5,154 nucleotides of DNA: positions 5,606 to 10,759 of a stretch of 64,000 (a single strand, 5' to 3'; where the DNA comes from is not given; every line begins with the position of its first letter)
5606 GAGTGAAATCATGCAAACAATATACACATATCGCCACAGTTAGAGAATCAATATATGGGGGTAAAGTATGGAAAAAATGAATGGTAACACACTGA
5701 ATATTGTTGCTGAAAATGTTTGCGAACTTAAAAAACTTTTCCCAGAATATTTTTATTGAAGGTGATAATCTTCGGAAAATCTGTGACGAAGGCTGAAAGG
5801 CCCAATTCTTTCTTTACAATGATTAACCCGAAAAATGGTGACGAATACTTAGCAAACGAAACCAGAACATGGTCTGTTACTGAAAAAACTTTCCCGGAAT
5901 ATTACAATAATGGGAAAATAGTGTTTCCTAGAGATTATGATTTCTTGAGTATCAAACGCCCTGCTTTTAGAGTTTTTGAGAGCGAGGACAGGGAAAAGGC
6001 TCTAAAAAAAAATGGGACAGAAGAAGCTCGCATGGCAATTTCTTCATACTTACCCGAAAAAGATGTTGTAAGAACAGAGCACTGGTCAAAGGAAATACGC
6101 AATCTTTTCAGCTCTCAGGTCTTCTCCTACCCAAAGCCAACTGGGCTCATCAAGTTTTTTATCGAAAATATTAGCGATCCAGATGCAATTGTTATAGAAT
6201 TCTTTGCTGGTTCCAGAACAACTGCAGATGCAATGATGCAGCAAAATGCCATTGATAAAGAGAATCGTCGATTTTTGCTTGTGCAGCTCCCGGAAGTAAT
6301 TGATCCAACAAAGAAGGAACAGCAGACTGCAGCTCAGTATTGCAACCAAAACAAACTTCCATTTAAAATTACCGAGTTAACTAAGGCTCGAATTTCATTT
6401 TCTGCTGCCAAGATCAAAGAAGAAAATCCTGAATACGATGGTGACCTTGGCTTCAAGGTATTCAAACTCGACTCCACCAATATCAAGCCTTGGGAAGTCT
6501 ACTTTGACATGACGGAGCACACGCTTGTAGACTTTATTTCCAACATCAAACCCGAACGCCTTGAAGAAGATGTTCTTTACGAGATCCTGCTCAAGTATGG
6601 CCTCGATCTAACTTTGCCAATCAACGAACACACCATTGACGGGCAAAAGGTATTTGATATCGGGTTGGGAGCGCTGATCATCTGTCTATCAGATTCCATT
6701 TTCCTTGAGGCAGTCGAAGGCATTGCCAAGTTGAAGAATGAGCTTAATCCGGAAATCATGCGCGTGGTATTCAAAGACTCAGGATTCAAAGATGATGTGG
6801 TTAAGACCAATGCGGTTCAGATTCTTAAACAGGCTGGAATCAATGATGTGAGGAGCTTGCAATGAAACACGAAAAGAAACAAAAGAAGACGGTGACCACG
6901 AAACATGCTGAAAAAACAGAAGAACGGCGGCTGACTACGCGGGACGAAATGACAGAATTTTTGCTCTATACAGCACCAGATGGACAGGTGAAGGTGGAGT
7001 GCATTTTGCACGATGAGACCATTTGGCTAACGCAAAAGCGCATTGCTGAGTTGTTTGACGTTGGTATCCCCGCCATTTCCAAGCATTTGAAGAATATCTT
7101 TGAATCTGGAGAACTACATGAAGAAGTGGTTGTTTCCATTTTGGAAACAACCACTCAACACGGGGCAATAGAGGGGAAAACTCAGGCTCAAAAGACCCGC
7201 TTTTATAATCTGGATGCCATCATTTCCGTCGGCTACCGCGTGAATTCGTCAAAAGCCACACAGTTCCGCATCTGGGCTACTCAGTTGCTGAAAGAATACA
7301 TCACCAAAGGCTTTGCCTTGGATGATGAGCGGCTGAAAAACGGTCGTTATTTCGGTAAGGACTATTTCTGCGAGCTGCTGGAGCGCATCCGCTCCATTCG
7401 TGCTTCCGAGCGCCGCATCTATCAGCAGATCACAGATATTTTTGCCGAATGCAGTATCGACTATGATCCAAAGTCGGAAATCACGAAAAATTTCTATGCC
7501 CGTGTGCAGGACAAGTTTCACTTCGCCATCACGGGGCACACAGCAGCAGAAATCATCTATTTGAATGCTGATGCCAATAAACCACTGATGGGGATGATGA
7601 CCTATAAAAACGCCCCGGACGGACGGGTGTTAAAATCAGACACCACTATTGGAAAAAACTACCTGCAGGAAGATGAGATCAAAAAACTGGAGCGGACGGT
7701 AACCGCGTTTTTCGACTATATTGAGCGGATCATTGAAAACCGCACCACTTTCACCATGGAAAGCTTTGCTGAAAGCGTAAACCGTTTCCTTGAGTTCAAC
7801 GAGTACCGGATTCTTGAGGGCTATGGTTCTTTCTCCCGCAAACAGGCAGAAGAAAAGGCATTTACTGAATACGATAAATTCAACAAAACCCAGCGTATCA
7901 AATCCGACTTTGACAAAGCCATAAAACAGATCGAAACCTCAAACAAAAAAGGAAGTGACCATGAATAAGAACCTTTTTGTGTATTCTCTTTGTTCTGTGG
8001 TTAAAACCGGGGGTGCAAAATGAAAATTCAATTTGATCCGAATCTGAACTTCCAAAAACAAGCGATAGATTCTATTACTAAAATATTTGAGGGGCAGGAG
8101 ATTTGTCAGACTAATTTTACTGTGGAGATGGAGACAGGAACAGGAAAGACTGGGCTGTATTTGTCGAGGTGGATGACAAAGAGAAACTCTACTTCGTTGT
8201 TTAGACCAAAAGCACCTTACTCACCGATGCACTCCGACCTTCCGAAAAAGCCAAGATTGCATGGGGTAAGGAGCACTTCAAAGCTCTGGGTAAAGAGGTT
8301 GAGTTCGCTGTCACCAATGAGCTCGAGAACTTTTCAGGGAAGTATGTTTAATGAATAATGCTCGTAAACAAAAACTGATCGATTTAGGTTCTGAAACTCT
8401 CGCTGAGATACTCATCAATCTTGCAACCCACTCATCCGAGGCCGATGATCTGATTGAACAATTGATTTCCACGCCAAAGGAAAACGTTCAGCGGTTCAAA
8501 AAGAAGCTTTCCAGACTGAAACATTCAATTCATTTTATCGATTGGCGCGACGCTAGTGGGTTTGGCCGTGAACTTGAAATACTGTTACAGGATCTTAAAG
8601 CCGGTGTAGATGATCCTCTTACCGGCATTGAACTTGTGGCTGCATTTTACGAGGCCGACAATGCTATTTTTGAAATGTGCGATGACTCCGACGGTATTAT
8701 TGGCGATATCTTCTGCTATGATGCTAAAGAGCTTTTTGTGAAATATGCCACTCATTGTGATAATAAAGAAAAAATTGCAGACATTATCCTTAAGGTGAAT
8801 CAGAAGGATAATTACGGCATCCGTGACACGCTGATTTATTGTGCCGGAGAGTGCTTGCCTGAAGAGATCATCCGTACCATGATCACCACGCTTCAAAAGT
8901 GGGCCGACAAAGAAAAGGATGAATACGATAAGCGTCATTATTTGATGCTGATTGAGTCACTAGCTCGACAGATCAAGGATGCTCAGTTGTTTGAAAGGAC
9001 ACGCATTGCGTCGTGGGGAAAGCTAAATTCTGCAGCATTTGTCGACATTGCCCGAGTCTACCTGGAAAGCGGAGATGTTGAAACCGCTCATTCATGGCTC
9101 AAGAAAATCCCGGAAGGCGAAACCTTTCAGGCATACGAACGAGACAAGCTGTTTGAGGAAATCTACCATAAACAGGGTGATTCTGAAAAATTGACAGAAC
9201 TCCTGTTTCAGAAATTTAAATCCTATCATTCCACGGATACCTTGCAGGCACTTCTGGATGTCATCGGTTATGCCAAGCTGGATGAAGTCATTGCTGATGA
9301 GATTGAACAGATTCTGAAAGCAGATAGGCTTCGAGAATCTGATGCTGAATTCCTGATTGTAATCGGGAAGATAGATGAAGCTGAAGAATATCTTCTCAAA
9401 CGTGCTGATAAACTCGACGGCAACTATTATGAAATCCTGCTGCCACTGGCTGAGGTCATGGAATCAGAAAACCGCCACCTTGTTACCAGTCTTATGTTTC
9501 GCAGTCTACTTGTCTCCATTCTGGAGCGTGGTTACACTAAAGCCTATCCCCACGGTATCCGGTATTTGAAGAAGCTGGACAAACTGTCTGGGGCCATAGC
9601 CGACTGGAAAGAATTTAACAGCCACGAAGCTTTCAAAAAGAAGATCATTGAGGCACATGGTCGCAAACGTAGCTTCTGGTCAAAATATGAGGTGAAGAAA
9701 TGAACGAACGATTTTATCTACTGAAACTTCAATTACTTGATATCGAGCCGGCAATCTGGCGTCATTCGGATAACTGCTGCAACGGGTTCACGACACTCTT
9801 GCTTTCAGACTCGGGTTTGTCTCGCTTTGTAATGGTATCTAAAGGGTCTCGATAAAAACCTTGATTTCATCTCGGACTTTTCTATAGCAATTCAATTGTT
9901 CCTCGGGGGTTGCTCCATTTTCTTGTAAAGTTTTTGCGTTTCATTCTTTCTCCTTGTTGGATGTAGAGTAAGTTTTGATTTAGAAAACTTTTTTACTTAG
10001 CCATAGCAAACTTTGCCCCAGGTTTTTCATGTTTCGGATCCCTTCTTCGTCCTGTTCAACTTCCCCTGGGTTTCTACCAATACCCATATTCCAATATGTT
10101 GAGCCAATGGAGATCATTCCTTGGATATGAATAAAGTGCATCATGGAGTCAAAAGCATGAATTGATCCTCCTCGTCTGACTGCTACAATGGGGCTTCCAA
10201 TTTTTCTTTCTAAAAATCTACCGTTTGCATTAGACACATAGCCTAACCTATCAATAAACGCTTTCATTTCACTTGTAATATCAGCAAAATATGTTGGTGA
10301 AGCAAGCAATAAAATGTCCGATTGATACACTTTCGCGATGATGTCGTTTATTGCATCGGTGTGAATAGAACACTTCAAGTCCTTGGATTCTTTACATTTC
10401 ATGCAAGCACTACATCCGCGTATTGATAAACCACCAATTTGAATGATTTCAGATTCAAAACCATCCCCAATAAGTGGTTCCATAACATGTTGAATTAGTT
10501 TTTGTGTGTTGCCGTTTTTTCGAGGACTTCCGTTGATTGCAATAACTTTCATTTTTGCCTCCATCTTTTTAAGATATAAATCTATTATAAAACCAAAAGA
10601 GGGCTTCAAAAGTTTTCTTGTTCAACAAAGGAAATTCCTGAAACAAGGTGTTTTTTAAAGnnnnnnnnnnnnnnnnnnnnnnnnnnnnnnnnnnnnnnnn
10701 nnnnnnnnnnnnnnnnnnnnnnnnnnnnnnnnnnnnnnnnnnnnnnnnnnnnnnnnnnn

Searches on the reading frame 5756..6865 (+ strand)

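Call 40: search_protein_families(library=pfam, proteins=[window:5756-6865:+])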
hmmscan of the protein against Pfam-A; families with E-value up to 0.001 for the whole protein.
window:5756-6865:+ (369 aa): 1 family
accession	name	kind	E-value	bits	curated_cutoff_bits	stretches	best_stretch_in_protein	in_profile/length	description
PF01555.25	N6_N4_Mtase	-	9.5e-09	36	26.7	1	64-164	111-203/221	DNA methylase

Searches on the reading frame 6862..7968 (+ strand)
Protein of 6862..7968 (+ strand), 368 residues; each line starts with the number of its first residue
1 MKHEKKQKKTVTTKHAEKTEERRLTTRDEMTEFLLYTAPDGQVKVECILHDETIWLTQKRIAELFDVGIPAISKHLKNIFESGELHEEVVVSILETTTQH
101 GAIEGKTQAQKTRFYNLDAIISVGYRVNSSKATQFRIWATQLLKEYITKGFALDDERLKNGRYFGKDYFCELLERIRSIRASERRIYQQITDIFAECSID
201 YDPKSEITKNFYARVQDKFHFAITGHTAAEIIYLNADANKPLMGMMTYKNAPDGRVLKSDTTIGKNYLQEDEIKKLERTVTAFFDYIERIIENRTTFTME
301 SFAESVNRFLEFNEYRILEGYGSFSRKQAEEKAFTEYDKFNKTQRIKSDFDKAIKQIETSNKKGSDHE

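Call 40: search_protein_families(library=pfam, proteins=[window:6862-7968:+])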
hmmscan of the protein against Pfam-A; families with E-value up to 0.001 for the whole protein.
window:6862-7968:+ (368 aa): 1 family
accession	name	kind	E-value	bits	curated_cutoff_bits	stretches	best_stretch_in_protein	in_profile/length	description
PF13310.11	Virulence_RhuM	-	1.7e-101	339.2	33.7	1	92-345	4-249/252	Virulence protein RhuM family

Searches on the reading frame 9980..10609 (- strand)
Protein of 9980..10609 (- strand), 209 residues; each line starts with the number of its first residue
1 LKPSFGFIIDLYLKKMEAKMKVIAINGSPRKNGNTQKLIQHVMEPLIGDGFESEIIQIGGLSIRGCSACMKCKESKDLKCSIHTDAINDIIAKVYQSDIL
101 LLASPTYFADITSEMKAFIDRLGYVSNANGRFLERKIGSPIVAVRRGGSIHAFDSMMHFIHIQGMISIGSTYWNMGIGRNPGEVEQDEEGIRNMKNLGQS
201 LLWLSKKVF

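Call 8: search_protein_families(library=pfam, proteins=[window:9980-10609:-])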
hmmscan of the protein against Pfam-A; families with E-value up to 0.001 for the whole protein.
window:9980-10609:- (209 aa): 2 families
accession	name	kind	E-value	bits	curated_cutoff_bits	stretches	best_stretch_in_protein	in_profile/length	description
PF03358.20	FMN_red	-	2.4e-29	102.3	24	1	20-176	1-148/152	NADPH-dependent FMN reductase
PF02525.22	Flavodoxin_2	-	4.5e-07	30.2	27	1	20-154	1-142/198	Flavodoxin-like fold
